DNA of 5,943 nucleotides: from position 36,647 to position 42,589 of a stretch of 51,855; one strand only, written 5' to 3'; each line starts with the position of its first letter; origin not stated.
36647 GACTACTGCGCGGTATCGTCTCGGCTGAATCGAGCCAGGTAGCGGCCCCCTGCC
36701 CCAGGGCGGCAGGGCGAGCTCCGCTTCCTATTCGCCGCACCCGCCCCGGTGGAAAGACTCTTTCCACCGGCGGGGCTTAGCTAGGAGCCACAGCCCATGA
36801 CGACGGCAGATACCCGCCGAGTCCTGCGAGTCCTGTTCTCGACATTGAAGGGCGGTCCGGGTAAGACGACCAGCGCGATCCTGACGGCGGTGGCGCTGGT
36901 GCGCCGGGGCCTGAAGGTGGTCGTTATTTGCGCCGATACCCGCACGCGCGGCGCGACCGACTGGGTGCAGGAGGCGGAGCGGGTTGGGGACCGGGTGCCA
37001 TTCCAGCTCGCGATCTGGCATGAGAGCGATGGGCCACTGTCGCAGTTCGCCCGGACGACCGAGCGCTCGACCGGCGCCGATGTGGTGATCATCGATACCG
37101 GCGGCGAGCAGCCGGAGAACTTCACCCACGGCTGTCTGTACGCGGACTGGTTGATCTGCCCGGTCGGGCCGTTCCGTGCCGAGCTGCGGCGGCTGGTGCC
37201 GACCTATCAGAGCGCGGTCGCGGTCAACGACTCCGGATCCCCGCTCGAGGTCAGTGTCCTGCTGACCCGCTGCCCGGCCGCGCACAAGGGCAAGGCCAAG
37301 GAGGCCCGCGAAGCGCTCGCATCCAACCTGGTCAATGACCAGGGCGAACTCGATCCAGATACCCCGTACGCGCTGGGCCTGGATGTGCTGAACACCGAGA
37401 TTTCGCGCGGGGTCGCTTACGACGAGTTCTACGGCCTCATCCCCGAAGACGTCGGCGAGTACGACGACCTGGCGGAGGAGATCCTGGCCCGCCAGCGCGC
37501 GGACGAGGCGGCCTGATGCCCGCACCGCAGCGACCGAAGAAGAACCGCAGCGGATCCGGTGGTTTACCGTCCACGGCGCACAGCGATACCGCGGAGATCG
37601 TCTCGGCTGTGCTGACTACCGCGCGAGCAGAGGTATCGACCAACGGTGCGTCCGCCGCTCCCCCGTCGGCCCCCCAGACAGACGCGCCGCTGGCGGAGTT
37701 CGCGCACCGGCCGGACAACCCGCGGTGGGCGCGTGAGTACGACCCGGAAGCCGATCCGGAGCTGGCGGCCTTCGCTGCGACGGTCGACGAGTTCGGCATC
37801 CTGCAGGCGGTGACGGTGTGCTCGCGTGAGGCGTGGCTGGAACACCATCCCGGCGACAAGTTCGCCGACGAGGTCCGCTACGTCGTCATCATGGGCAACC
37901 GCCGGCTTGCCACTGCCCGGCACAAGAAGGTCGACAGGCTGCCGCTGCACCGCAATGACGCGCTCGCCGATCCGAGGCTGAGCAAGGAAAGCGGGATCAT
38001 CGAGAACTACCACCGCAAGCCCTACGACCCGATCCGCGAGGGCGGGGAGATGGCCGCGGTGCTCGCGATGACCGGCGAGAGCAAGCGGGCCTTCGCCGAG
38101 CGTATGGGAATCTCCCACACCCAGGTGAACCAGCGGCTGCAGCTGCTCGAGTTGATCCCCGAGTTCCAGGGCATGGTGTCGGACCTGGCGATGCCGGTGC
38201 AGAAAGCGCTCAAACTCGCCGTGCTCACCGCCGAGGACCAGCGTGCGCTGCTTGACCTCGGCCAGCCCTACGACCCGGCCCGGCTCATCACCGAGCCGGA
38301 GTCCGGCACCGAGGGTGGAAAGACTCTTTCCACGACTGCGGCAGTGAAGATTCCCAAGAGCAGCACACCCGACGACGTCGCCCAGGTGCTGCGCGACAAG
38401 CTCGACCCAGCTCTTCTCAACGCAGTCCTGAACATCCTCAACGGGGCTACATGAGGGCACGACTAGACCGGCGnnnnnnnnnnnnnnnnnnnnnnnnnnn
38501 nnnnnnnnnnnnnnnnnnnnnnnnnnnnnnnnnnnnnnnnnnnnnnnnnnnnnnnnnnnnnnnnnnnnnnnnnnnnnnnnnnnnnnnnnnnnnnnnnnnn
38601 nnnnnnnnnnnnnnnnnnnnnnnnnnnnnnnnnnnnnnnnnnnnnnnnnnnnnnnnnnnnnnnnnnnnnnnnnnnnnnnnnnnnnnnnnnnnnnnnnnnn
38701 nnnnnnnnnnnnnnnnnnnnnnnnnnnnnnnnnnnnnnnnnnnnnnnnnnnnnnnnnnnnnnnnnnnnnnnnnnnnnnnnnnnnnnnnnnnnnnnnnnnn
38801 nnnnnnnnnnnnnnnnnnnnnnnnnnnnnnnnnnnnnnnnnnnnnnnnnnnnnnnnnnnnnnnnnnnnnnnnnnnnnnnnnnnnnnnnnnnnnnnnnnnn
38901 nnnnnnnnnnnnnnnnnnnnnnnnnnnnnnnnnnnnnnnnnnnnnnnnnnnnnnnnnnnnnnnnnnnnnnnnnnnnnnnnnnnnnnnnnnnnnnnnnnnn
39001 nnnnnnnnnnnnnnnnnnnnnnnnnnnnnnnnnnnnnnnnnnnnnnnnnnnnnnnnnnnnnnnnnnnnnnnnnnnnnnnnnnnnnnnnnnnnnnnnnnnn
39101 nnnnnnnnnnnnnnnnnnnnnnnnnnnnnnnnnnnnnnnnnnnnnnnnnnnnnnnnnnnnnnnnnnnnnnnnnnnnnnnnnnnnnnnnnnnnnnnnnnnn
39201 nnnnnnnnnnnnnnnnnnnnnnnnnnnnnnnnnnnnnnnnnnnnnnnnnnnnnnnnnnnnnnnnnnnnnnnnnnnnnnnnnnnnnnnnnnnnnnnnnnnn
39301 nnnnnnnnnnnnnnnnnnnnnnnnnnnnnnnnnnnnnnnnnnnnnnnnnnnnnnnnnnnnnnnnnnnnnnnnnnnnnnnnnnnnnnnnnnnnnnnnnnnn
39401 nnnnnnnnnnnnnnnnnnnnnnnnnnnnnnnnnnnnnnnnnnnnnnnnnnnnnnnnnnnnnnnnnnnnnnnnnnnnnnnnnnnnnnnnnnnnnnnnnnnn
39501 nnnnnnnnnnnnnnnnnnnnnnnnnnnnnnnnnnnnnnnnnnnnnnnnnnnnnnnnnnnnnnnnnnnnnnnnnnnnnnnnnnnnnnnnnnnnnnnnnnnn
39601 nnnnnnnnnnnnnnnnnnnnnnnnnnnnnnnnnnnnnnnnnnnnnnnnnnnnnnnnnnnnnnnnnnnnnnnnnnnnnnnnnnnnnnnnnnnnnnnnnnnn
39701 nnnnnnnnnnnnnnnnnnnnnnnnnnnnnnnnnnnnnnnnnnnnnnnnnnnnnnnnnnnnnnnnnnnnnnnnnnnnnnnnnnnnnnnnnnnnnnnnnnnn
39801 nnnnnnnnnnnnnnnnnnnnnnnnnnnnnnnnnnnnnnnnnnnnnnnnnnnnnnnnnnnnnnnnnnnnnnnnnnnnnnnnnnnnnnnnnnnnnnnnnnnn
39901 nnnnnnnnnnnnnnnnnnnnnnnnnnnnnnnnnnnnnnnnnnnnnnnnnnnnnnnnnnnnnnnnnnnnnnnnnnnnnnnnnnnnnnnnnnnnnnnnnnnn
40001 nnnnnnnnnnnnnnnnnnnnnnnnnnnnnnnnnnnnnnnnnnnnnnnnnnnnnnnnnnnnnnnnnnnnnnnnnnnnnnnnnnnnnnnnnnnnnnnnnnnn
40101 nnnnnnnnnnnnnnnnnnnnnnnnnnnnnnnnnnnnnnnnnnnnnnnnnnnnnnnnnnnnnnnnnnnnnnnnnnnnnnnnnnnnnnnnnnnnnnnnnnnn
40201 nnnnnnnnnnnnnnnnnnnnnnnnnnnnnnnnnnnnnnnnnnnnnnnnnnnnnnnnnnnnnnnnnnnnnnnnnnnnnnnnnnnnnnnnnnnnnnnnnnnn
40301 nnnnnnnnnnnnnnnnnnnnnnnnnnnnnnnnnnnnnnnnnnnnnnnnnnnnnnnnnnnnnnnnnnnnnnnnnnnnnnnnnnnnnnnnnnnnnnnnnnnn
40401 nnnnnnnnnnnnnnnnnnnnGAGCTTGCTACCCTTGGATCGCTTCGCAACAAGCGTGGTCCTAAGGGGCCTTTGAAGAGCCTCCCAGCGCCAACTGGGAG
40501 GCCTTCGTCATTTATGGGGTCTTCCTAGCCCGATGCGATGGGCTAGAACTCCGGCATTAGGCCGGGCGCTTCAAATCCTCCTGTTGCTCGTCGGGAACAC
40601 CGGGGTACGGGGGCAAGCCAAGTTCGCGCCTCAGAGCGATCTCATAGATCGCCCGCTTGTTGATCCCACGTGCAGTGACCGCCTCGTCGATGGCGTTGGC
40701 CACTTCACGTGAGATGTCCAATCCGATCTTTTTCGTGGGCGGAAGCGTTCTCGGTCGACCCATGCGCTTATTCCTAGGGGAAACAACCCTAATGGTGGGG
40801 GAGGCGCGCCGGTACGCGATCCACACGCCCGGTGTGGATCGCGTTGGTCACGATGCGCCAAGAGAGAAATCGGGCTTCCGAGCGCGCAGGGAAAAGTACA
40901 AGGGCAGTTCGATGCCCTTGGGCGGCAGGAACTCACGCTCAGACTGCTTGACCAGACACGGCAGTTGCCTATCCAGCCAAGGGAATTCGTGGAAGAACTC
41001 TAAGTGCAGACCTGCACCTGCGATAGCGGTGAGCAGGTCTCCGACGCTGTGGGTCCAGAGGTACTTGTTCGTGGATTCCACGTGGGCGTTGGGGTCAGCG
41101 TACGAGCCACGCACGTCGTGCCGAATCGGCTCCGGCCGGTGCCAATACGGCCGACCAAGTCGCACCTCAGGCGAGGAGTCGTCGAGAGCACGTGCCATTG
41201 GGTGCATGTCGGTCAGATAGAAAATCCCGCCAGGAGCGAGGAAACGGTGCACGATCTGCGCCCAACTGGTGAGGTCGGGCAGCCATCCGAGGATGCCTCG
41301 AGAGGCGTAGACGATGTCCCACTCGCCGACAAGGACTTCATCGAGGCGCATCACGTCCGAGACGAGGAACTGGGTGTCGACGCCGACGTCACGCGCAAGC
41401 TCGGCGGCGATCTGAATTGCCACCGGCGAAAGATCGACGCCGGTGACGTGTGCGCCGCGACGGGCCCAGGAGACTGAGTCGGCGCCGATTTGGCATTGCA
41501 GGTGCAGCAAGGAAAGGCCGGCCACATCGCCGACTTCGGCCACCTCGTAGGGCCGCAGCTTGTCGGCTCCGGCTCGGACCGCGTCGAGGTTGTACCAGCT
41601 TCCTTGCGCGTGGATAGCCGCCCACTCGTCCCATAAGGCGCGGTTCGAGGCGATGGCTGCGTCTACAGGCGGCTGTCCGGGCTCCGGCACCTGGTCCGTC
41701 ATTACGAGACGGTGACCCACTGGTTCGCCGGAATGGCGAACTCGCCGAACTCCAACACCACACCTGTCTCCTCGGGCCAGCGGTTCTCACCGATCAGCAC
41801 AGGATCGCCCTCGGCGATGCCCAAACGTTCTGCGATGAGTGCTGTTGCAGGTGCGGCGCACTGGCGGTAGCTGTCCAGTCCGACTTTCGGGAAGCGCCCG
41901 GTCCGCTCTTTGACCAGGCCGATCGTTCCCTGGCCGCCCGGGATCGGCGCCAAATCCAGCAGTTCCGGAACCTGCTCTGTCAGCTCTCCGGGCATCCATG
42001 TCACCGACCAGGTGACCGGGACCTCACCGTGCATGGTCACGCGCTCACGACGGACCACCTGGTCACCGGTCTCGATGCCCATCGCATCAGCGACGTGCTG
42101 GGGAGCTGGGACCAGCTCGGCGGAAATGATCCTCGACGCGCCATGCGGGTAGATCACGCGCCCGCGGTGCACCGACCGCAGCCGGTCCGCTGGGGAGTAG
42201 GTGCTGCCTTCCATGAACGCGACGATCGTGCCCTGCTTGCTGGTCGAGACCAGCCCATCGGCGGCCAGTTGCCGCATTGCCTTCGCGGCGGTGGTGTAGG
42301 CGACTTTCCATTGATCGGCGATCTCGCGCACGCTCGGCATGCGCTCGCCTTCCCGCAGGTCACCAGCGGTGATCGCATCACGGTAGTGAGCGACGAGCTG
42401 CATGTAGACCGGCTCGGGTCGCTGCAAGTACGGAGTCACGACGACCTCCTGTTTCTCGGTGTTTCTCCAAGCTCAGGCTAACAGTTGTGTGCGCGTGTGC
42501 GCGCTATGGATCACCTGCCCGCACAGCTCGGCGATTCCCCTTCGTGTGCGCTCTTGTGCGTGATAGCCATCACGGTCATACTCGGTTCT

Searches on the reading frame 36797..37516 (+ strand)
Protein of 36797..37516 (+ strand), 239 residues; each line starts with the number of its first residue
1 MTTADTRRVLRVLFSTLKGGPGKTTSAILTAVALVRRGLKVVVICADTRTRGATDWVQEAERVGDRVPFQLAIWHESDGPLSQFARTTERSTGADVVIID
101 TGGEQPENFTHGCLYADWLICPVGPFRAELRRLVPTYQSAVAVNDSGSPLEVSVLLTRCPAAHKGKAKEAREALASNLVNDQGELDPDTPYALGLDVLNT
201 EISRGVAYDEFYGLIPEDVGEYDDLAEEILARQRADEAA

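Call 46: search_protein_families(library=pfam, proteins=[window:36797-37516:+], max_evalue=0.001)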
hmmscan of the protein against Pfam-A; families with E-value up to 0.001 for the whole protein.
window:36797-37516:+ (239 aa): 5 families
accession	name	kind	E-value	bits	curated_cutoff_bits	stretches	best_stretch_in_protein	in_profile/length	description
PF09140.17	MipZ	-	3.8e-10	39.9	20.7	1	12-123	3-129/262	ATPase MipZ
PF00448.28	SRP54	-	2.4e-06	27.8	22.7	1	20-105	11-95/196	SRP54-type protein, GTPase domain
PF07015.17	VirC1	-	9e-06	25.6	24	1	12-168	4-159/231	VirC1 protein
PF13614.12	AAA_31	-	1.4e-05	25.5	27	1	14-50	6-42/177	AAA domain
PF01656.29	CbiA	-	2.4e-05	24.7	25.4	1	16-51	5-40/125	CobQ/CobB/MinD/ParA nucleotide binding domain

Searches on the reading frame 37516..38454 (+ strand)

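Call 46: search_protein_families(library=pfam, proteins=[window:37516-38454:+], max_evalue=0.001)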
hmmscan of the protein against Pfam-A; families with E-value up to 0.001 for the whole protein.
window:37516-38454:+ (312 aa): 1 family
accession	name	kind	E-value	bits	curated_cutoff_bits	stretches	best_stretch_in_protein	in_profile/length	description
PF17762.8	HTH_ParB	-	7.9e-05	23.2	22.6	1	171-246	4-80/102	ParB HTH domain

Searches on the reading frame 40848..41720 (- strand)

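Call 46: search_protein_families(library=pfam, proteins=[window:40848-41720:-], max_evalue=0.001)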
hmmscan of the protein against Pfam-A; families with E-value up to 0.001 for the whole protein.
window:40848-41720:- (290 aa): 5 families
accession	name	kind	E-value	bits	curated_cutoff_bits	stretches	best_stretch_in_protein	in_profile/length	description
PF13649.12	Methyltransf_25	-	1.7e-11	45.1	27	1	73-165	3-97/97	Methyltransferase domain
PF08242.18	Methyltransf_12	-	8.9e-11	42.8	30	1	72-167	1-98/98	Methyltransferase domain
PF08241.18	Methyltransf_11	-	1.3e-10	42.2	21.2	1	73-169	2-95/95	Methyltransferase domain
PF13847.12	Methyltransf_31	-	1.7e-09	38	27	1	70-175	6-115/145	Methyltransferase domain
PF13489.12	Methyltransf_23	-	5.4e-07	29.9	27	1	70-176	25-123/164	Methyltransferase domain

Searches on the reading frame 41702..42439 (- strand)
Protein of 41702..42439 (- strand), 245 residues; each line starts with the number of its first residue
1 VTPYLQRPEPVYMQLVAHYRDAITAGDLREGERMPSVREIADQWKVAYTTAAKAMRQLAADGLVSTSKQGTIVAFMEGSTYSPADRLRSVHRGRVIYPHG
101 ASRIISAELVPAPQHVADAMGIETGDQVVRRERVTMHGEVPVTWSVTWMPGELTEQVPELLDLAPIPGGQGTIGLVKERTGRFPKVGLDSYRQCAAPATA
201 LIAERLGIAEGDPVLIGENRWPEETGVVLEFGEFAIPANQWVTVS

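Call 46: search_protein_families(library=pfam, proteins=[window:41702-42439:-], max_evalue=0.001)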
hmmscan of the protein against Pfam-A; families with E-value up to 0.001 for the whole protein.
window:41702-42439:- (245 aa): 2 families
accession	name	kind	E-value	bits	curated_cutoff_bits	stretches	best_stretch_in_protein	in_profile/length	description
PF07702.18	UTRA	-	1.2e-13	51.5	23.8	1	102-239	8-138/141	UTRA domain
PF00392.27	GntR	-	5.6e-12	45.6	27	1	12-70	2-60/64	Bacterial regulatory proteins, gntR family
